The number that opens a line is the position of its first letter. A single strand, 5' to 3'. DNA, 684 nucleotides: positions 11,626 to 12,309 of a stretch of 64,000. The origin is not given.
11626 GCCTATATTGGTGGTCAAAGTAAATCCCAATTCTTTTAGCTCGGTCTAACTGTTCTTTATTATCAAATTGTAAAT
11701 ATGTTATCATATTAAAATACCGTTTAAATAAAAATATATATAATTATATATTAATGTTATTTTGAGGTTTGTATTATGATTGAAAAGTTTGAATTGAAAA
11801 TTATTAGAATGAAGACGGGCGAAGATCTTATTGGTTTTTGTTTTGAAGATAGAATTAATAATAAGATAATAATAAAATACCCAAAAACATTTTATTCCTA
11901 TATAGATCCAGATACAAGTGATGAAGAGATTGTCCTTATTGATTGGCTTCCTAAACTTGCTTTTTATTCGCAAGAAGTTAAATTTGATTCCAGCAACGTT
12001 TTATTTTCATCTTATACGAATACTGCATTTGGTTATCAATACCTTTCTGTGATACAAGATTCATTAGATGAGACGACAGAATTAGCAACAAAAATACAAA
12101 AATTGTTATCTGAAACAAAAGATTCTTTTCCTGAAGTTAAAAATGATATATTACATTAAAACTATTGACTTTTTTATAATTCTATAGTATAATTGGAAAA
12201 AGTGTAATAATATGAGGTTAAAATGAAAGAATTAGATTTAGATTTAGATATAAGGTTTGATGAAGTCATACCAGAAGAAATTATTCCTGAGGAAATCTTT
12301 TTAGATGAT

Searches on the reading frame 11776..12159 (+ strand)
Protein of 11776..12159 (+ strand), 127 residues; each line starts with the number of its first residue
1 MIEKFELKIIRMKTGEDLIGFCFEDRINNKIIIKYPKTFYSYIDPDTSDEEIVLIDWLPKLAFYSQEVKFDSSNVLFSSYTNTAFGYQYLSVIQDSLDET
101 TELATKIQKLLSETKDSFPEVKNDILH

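Call 114: search_protein_families(library=pfam, proteins=[window:11776-12159:+], max_evalue=0.01)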
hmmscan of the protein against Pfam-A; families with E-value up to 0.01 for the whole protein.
window:11776-12159:+ (127 aa): 1 family
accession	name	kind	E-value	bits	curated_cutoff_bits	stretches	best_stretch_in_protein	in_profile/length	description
PF17156.9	GAPES2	-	0.0081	16.4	27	1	30-83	106-159/204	Gammaproteobacterial periplasmic sensor domain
